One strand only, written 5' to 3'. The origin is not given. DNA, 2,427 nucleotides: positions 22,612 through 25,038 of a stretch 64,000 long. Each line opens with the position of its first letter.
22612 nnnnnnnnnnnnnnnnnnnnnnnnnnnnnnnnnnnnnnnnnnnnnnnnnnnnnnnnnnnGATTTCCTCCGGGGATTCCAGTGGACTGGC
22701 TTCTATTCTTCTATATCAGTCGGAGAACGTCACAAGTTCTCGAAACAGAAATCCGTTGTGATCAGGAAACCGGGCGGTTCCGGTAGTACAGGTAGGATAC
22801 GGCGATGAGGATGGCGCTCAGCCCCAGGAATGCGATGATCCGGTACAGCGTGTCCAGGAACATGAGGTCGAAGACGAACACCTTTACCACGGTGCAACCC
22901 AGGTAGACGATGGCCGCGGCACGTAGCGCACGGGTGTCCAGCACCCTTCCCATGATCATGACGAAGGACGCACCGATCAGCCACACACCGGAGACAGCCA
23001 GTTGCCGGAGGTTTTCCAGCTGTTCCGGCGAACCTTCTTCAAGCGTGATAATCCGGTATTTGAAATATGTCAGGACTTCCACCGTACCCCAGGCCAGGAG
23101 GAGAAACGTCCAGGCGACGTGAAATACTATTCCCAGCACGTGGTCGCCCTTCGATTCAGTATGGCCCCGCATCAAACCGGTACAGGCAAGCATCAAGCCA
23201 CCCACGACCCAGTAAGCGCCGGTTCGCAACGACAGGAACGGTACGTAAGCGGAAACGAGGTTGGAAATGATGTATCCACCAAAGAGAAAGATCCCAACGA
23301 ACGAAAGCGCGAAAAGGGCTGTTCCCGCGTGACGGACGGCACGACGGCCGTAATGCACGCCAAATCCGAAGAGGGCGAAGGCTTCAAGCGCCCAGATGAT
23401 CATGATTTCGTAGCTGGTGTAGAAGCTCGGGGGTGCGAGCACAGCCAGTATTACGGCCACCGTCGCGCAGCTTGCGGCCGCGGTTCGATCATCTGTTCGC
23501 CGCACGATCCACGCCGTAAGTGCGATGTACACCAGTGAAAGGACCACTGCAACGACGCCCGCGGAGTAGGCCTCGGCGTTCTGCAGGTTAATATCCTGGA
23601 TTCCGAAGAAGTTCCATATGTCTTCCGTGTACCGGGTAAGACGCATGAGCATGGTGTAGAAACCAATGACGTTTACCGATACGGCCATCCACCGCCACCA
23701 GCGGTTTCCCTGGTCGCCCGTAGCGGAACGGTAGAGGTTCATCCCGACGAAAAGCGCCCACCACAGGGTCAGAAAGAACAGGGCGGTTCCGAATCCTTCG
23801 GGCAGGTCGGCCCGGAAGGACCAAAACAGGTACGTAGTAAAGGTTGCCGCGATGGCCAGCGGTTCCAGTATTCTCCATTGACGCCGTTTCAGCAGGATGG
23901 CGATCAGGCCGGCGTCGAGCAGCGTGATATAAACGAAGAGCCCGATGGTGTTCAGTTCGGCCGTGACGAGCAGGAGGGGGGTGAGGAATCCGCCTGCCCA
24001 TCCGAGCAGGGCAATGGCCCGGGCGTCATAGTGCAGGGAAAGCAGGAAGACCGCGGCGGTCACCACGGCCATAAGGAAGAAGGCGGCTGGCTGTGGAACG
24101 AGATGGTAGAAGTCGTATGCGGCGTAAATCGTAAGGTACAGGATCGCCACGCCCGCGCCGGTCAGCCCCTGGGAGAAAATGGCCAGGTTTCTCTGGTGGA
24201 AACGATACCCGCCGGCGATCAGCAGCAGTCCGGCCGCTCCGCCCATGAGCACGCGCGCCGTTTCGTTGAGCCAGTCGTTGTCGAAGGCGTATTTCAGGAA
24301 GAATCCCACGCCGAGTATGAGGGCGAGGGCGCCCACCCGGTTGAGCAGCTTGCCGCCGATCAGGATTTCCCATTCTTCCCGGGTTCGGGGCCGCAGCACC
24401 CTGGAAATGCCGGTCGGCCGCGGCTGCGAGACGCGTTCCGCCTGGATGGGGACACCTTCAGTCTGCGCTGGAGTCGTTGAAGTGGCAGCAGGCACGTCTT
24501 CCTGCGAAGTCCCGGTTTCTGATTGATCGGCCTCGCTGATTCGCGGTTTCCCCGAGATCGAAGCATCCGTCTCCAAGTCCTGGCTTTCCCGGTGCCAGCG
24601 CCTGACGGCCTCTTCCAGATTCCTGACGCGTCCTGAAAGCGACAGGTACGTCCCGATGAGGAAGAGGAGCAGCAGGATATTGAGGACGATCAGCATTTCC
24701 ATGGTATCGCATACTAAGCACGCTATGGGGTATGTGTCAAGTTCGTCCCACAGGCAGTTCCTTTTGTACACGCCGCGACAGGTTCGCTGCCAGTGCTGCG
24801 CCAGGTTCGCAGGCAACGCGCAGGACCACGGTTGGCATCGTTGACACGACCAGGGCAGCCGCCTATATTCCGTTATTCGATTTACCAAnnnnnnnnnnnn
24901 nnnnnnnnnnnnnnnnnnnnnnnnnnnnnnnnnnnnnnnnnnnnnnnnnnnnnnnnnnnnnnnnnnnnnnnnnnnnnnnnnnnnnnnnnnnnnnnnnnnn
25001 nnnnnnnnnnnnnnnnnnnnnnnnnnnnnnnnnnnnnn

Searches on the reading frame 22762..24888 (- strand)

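Call 58: search_protein_families(library=pfam, proteins=[window:22762-24888:-], max_evalue=0.00001)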
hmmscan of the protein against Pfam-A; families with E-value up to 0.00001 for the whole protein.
window:22762-24888:- (708 aa): 1 family
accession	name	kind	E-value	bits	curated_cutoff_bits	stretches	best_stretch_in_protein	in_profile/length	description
PF10101.14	DUF2339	-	3.2e-75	254.7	33.6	2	178-605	1-421/659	Predicted membrane protein (DUF2339)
